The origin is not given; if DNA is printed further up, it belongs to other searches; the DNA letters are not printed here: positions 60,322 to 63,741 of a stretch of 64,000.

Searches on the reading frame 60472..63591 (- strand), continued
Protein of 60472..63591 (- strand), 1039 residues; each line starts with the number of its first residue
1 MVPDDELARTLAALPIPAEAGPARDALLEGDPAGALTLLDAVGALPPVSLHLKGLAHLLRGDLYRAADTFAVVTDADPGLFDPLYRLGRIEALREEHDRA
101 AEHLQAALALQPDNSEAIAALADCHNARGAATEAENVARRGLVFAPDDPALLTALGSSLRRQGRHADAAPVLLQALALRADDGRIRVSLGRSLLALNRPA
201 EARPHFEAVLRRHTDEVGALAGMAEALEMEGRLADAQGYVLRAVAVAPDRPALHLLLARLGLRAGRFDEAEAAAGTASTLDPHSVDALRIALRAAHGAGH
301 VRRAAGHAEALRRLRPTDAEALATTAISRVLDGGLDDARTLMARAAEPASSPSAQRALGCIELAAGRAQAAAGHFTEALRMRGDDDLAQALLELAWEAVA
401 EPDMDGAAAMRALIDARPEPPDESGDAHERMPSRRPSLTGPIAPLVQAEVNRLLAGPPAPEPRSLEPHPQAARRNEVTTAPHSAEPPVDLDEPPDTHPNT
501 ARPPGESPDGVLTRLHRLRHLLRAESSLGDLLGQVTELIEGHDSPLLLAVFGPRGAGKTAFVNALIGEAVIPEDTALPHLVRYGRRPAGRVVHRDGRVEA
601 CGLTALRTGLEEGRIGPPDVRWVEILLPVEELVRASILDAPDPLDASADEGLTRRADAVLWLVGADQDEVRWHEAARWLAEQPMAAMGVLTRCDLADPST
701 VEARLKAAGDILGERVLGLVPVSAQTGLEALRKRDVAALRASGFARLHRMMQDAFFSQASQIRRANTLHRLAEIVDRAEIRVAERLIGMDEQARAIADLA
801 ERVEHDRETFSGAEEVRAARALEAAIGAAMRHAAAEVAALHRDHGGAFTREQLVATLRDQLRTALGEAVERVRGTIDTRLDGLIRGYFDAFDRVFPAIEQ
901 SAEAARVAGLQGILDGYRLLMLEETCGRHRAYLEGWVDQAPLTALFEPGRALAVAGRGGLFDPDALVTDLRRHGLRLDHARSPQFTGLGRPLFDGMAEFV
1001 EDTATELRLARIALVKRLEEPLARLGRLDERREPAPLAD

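Call 42: find_encoding_contigs(protein=P0015, flank=6000, max_places=1)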
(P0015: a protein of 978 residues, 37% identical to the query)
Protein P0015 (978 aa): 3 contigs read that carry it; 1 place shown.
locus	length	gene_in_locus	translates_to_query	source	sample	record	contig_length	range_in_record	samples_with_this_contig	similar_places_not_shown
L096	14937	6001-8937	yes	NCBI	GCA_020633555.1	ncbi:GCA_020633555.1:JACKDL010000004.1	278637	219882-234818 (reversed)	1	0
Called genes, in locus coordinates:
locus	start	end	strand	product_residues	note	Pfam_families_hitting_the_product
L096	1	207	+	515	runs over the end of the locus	PF00188:CAP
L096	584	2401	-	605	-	-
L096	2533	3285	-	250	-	-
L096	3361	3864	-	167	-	PF02559:CarD_TRCF_RID, PF21095:CarD_C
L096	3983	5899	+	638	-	PF00270:DEAD (weak), PF13307:Helicase_C_2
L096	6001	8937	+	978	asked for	PF13428:TPR_14 (faint), PF00515:TPR_1 (faint), PF07719:TPR_2 (faint), PF12895:ANAPC3 (faint), PF13432:TPR_16, PF14559:TPR_19, PF13432:TPR_16, PF14559:TPR_19, +5 more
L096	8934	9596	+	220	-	-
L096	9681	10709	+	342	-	-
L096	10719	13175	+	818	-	PF12770:CHAT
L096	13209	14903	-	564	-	PF10092:DUF2330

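Call 43: find_encoding_contigs(protein=P0009, flank=3000, max_places=1)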
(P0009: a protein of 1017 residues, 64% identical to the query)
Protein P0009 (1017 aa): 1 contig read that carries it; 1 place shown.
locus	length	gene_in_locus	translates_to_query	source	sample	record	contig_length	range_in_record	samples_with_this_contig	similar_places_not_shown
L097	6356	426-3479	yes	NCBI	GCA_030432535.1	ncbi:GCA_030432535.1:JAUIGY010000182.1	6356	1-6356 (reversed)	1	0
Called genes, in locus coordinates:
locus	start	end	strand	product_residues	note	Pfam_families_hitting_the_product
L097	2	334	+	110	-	?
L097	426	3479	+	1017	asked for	PF07719:TPR_2 (faint), PF13424:TPR_12 (faint), PF13428:TPR_14 (faint), PF00515:TPR_1 (faint), PF12895:ANAPC3 (faint), PF13181:TPR_8 (faint), PF13432:TPR_16 (weak), PF14559:TPR_19, +4 more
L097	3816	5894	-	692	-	PF03553:Na_H_antiporter, PF03606:DcuC (weak)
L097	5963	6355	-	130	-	?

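Call 70: list_cluster_members(proteins=[P0001, P0003, P0009, P0010])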
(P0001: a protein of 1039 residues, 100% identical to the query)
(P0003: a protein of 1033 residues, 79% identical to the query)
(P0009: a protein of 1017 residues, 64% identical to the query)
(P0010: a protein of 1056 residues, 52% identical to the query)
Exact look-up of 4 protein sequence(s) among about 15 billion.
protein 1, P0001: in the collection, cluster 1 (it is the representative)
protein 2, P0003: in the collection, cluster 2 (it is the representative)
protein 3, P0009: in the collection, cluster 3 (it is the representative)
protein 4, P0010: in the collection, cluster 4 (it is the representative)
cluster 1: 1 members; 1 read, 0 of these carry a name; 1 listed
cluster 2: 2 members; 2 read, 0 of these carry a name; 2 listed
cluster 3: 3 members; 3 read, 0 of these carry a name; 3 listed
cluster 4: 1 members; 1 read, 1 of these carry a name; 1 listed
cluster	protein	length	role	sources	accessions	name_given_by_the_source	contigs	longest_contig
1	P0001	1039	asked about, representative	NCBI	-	-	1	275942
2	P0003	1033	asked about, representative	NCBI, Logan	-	-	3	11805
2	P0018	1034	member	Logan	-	-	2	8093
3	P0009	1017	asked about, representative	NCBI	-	-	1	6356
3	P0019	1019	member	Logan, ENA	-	-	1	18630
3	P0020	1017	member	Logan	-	-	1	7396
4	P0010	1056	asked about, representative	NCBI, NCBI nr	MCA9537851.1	MAG: tetratricopeptide repeat protein [Myxococcales bacterium] | tetratricopeptide repeat protein [Myxococcales bacterium]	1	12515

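Call 72: search_protein_families(library=ncbifam, proteins=[window:60472-63591:-], max_evalue=0.00001)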
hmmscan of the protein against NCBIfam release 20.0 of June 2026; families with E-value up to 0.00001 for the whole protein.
window:60472-63591:- (1039 aa): 6 families
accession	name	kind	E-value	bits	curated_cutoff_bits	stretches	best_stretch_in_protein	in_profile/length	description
TIGR02917.1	PEP_TPR_lipo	equivalog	1.1e-25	89.7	312.2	1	47-271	465-689/899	XrtA/PEP-CTERM system TPR-repeat protein PrsT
NF040959.1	MamA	equivalog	2.3e-13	50.1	200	0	129-270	51-192/204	magnetosome protein MamA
TIGR02521.1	type_IV_pilW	equivalog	1.6e-12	47.4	154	1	96-239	46-191/234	type IV pilus biogenesis/stability protein PilW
TIGR02552.1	LcrH_SycD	equivalog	2.8e-12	46.5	104.8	0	56-137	27-108/136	SycD/LcrH family type III secretion system chaperone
NF033920.0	C39_PA2778_fam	equivalog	4.6e-07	29.5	150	0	91-178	164-253/255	PA2778 family cysteine peptidase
TIGR03939.1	PGA_TPR_OMP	equivalog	9.2e-06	24.1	366.65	0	122-203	402-483/800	poly-beta-1,6 N-acetyl-D-glucosamine export porin PgaA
